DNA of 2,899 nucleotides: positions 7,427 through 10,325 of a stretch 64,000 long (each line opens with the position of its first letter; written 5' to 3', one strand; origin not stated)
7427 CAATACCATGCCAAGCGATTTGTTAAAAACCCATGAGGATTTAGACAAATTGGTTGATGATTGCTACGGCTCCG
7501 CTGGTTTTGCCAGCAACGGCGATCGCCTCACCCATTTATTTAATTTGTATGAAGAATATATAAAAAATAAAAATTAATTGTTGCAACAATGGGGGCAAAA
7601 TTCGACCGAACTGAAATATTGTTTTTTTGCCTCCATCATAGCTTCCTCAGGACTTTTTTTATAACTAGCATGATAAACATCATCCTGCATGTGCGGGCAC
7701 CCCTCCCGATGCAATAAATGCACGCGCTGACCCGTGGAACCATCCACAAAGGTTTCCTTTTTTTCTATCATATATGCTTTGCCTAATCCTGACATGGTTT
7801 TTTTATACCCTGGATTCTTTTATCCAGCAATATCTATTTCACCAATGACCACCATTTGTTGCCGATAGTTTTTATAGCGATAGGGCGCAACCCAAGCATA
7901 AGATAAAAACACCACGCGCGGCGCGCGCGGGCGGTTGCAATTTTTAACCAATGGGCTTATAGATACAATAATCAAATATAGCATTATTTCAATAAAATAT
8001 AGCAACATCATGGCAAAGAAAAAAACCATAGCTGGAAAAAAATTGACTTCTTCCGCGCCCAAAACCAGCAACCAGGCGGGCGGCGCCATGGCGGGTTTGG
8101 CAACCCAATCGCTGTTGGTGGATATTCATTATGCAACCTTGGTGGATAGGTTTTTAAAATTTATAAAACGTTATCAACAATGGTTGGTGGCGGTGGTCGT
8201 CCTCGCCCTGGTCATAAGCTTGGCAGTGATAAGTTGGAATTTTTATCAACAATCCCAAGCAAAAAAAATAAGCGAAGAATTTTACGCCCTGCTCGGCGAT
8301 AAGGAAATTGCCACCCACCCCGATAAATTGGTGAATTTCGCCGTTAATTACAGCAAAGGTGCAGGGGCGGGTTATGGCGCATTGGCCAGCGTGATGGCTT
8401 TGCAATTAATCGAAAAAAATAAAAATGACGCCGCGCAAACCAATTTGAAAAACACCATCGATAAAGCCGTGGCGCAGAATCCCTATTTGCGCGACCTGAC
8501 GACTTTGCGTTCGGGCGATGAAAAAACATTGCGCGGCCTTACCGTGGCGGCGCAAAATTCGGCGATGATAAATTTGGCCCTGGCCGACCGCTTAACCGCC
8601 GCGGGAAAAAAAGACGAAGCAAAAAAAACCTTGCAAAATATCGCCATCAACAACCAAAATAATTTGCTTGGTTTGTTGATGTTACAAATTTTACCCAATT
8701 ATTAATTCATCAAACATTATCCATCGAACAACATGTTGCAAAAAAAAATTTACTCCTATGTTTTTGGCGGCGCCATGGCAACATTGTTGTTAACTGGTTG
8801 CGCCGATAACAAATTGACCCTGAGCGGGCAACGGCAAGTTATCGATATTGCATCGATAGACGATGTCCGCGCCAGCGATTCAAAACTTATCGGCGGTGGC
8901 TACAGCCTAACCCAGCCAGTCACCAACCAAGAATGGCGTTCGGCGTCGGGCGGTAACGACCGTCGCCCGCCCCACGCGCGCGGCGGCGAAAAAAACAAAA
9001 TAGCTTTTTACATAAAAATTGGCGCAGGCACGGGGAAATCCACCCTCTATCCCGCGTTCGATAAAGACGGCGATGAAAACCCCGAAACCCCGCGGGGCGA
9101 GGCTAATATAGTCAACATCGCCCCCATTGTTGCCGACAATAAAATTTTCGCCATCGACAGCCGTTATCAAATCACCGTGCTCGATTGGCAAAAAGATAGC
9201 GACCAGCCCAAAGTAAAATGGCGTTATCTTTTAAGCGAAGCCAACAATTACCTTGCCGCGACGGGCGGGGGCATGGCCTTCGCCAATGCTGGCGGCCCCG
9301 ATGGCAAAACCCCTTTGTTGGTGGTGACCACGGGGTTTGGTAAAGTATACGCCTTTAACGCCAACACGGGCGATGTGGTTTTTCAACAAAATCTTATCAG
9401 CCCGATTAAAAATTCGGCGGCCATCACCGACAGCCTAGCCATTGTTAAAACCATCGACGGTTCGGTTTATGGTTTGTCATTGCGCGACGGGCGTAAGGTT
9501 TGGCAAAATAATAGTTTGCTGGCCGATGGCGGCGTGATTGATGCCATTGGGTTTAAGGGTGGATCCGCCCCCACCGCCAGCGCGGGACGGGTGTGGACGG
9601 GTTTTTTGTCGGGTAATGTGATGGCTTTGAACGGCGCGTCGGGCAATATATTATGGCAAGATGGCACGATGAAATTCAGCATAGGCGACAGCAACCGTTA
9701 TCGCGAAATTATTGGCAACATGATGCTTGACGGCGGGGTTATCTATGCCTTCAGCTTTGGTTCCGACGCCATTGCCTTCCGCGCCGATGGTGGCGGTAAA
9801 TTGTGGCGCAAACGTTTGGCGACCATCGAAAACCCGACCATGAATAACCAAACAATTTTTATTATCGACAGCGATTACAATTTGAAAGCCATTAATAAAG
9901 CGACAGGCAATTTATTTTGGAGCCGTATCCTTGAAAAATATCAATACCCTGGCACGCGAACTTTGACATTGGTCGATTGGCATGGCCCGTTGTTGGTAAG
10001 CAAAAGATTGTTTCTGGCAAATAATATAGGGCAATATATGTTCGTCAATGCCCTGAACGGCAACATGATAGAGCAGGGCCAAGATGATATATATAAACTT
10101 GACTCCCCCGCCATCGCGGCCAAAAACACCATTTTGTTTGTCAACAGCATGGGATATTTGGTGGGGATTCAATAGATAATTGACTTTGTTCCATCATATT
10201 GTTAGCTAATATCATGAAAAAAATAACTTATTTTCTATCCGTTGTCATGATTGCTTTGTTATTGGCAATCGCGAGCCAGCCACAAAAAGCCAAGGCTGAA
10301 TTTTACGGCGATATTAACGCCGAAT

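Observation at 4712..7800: AT-rich island carrying an intact MmeI-family Type IIL restriction-modification enzyme, inserted between betaine-catabolism and envelope-biogenesis genes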

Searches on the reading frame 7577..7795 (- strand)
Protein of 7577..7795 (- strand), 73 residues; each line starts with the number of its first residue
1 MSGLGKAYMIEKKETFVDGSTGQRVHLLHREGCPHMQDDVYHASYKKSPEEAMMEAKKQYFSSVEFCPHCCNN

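Call 31: search_protein_families(library=pfam, proteins=[window:7577-7795:-], max_evalue=10)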
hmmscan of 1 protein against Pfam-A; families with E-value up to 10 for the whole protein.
seq(73 aa): 0 families

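Call 34: find_homologous_proteins(query=window:7577-7795:-, max_evalue=0.001)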
Query seq(73 aa) (73 aa): 1 proteins with E <= 0.001 among 1 candidates.
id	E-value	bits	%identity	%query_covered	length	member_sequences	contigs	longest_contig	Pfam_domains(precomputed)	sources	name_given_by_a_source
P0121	1.0e-44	167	100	100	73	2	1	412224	-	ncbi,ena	-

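Call 37: find_encoding_contigs(protein=P0121, flank=10000, max_places=4)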
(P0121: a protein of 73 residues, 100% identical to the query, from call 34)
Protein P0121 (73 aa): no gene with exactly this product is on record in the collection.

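Call 40: find_encoding_contigs(protein=P0134, flank=10000, max_places=5)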
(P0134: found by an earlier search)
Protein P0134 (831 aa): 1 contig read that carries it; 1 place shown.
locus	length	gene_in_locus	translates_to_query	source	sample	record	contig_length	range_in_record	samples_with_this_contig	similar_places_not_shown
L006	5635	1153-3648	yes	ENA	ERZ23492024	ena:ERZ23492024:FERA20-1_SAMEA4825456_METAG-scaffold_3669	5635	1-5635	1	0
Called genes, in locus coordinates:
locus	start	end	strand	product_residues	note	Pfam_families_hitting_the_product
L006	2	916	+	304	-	?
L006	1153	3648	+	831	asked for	PF01266:DAO, PF16350:FAO_M, PF01571:GCV_T, PF08669:GCV_T_C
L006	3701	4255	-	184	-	PF01467:CTP_transf_like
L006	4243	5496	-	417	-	PF00171:Aldedh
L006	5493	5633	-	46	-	?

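Call 41: find_encoding_contigs(protein=P0127, flank=10000, max_places=5)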
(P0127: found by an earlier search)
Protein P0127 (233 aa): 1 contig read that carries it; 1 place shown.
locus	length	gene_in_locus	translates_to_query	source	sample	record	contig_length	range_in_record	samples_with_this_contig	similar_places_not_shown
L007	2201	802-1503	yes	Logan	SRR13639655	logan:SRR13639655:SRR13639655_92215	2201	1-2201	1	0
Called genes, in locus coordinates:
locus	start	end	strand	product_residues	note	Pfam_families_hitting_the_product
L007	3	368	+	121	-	?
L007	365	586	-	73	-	-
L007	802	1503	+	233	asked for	PF09976:TPR_21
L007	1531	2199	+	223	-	?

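Call 42: find_encoding_contigs(protein=P0123, flank=3000, max_places=5)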
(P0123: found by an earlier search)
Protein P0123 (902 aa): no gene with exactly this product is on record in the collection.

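Call 72: predict_structure(protein=window:7577-7795:-)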
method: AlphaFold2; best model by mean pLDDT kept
length: 73 residues; sequences in the alignment: 1
mean_pLDDT: 52.7   pTM: 0.28
mean pLDDT of the five models: 52.7, 52.5, 47.3, 45.8, 43.3
residues with pLDDT >= 90: 4; 70-90: 11; 50-70: 13; < 50: 45
segments of 3 or more residues with pLDDT < 50: 1-5, 33-48, 51-73
pLDDT, mean of each block of 10 residues (from residue 1): 46 82 78 43 43 42 40 34
secondary structure, 60 per line:
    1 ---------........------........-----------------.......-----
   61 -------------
elements in order: E10-17 E24-31 H49-55

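Call 78: search_protein_families(library=padloc, proteins=[window:7577-7795:-], max_evalue=0.01)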
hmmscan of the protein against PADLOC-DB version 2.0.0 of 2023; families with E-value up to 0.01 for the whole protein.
window:7577-7795:- (73 aa): 0 families

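Call 79: search_protein_families(library=phrogs, proteins=[window:7577-7795:-], max_evalue=1)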
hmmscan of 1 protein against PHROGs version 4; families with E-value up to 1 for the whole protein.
window:7577-7795:- (73 aa): 1 family
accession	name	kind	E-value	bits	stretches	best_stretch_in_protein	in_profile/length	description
phrog_22112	-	unknown function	0.1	14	1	36-71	39-74/80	-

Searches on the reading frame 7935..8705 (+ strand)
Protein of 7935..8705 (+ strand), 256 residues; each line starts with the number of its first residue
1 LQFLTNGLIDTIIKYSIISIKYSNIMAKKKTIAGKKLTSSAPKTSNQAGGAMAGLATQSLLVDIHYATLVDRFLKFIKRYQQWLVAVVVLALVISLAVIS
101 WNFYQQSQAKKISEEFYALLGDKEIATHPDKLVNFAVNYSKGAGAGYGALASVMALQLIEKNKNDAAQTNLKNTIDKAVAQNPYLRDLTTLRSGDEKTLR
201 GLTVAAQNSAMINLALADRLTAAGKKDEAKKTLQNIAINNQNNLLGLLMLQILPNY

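Call 4: search_protein_families(library=pfam, proteins=[window:7935-8705:+])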
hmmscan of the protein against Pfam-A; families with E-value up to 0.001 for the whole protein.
window:7935-8705:+ (256 aa): 1 family
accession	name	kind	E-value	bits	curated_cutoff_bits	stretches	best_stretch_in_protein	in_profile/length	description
PF09976.15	TPR_21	-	2.3e-10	41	25.5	1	75-192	2-118/193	Tetratricopeptide repeat-like domain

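Call 6: search_protein_families(library=ncbifam, proteins=[window:7935-8702:+])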
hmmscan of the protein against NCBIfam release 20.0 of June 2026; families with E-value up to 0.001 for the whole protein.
window:7935-8702:+ (256 aa): 1 family
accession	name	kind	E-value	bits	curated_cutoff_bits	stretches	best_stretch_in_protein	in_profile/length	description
NF052400.1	M48_BAM_BepA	equivalog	5.3e-05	22.2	570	1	135-250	294-415/483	beta-barrel assembly-enhancing protease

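Call 50: find_homologous_proteins(query=window:8010-8702:+, max_evalue=0.00001)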
Query window:8010-8702:+ (231 aa): 4 proteins with E <= 0.00001 among 1269 candidates.
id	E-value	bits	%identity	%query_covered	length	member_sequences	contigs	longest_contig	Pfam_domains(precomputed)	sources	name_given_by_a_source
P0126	1.6e-124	431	91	100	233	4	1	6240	PF09976.16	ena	-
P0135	4.3e-50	188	50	90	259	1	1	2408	PF09976.16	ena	-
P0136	2.1e-49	186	47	100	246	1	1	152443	-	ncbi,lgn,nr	ncbi:MAG: hypothetical protein QM529_00635 [Hydrotalea sp.]|nr:hypothetical protein [Hydrotalea sp.]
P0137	7.4e-46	174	46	100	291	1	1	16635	-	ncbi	ncbi:MAG: hypothetical protein ACR2NY_05775 [Alphaproteobacteria bacterium]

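Call 53: find_encoding_contigs(protein=P0137, flank=8000, max_places=3)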
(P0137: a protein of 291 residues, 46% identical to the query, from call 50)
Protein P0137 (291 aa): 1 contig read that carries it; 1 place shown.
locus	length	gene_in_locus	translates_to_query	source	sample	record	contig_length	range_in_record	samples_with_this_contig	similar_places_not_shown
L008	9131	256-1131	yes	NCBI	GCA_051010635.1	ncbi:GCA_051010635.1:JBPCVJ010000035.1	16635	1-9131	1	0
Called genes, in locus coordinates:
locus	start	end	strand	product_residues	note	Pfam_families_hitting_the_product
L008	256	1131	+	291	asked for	-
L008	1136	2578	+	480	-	PF01011:PQQ (faint), PF13360:PQQ_2, PF13570:Beta-prop_ACSF4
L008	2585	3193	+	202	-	-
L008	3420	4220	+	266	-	PF01555:N6_N4_Mtase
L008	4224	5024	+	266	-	PF01555:N6_N4_Mtase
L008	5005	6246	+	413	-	-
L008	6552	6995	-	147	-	PF03692:CxxCxxCC (faint)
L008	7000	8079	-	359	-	PF00795:CN_hydrolase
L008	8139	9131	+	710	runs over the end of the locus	PF00117:GATase, PF07722:Peptidase_C26, PF00425:Chorismate_bind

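Call 54: find_encoding_contigs(protein=P0136, flank=8000, max_places=3)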
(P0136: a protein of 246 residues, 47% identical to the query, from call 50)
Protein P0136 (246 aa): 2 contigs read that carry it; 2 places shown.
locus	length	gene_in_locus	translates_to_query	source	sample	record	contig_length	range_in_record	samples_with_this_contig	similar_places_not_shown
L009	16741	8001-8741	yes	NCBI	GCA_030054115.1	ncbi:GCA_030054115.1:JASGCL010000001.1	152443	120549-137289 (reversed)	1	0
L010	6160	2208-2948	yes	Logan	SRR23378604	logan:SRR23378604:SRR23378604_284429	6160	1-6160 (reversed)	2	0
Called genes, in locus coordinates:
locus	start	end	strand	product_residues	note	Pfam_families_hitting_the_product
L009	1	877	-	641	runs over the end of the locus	PF01368:DHH, PF02272:DHHA1, PF17768:RecJ_OB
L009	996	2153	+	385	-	PF00266:Aminotran_5, PF00155:Aminotran_1_2 (weak), PF01212:Beta_elim_lyase (weak)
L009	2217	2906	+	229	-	PF00834:Ribul_P_3_epim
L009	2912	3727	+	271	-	PF00483:NTP_transferase, PF01128:IspD (weak), PF12804:NTP_transf_3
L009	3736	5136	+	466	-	PF02878:PGM_PMM_I, PF02879:PGM_PMM_II, PF02880:PGM_PMM_III, PF00408:PGM_PMM_IV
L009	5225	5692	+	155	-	PF03449:GreA_GreB_N, PF01272:GreA_GreB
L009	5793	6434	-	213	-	PF11233:DUF3035 (weak)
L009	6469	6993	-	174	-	-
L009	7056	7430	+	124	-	PF02410:RsfS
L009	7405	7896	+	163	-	PF02590:SPOUT_MTase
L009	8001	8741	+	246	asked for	-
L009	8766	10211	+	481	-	PF01011:PQQ (faint), PF13360:PQQ_2, PF13570:Beta-prop_ACSF4 (faint)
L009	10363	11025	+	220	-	-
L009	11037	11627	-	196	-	PF13489:Methyltransf_23, PF13847:Methyltransf_31, PF08241:Methyltransf_11, PF08242:Methyltransf_12, PF13649:Methyltransf_25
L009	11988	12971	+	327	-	PF03547:Mem_trans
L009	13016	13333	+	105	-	PF05258:DciA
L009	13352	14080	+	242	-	PF01746:tRNA_m1G_MT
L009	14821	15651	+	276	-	PF00793:DAHP_synth_1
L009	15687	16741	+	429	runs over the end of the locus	PF03952:Enolase_N, PF00113:Enolase_C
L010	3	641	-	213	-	PF11233:DUF3035 (weak)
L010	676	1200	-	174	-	-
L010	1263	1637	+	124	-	PF02410:RsfS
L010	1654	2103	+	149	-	PF02590:SPOUT_MTase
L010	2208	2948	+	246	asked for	-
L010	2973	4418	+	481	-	PF01011:PQQ (faint), PF13360:PQQ_2, PF13570:Beta-prop_ACSF4 (faint)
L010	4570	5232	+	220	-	-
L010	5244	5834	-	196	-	PF13489:Methyltransf_23, PF13847:Methyltransf_31, PF08241:Methyltransf_11, PF08242:Methyltransf_12, PF13649:Methyltransf_25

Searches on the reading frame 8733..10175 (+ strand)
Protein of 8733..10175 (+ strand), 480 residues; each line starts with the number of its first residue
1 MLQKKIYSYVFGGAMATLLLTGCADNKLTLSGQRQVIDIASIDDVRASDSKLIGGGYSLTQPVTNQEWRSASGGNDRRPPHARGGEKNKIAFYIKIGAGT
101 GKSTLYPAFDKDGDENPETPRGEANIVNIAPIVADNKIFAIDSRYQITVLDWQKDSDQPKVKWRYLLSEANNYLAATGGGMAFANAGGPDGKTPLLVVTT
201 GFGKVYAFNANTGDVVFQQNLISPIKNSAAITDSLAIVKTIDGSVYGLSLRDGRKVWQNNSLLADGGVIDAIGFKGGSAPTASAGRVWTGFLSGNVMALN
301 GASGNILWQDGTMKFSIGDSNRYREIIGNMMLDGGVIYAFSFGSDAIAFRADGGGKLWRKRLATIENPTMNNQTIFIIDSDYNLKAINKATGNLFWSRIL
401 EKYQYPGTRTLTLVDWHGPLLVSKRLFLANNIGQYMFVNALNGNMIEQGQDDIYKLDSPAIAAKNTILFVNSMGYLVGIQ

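Call 4: search_protein_families(library=pfam, proteins=[window:8733-10175:+])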
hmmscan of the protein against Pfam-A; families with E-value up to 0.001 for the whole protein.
window:8733-10175:+ (480 aa): 3 families
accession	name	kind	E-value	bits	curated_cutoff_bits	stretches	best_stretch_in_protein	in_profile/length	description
PF13360.13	PQQ_2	-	7e-36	124.5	27.6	2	189-397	29-232/233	Outer membrane protein assembly factor BamB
PF13570.13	Beta-prop_ACSF4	-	8.5e-12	45.5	133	0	284-400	61-173/329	Beta-alanine-activating enzyme, beta-propeller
PF01011.28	PQQ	-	3e-06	26.7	26.7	0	121-216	43-137/595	Glucose/ethanol/alcohol dehydrogenase, beta-propeller domain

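Call 6: search_protein_families(library=ncbifam, proteins=[window:8733-10172:+])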
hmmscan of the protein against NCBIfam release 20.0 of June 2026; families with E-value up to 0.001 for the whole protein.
window:8733-10172:+ (480 aa): 4 families
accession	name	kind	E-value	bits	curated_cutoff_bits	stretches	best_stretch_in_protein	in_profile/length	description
TIGR03300.1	assembly_YfgL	equivalog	1.9e-36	125.6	285.2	1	124-479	54-376/377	outer membrane protein assembly factor BamB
NF008351.0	PRK11138.1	equivalog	2.2e-28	98.8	423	1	128-476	62-388/394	outer membrane protein assembly factor BamB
TIGR03075.1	PQQ_enz_alc_DH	subfamily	1.5e-09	37.1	480.05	0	229-361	65-198/530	PQQ-dependent dehydrogenase, methanol/ethanol family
TIGR04528.1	acido_non_PQQ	subfamily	0.00015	20.7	650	0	281-313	430-462/493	acido-empty-quinoprotein group A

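Call 24: find_related_loci(query=window:8733-10172:+, collection=genome_contigs, flank=10000)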
Query window:8733-10172:+ (480 aa) in genome_contigs; peptide patterns used: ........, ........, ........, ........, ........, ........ (x = any residue, [..] = any of these).
23 stretches matched a pattern; 2 encode a relative of the query (tblastn E <= 1e-3); 2 distinct loci.
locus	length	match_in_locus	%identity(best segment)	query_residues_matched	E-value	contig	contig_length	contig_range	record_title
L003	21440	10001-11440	98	1-480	0e+0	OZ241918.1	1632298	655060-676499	MAG: Alphaproteobacteria bacterium isolate c7ebe426-2153-4c85-b078-b4d09ac0942d genome assembly, chromosome: 1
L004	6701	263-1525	23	19-480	7e-34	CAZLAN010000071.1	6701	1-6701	MAG TPA_asm: uncultured Rhodobiaceae bacterium isolate SRP077602_co4_748 genome assembly, contig: NODE_22549_length_6701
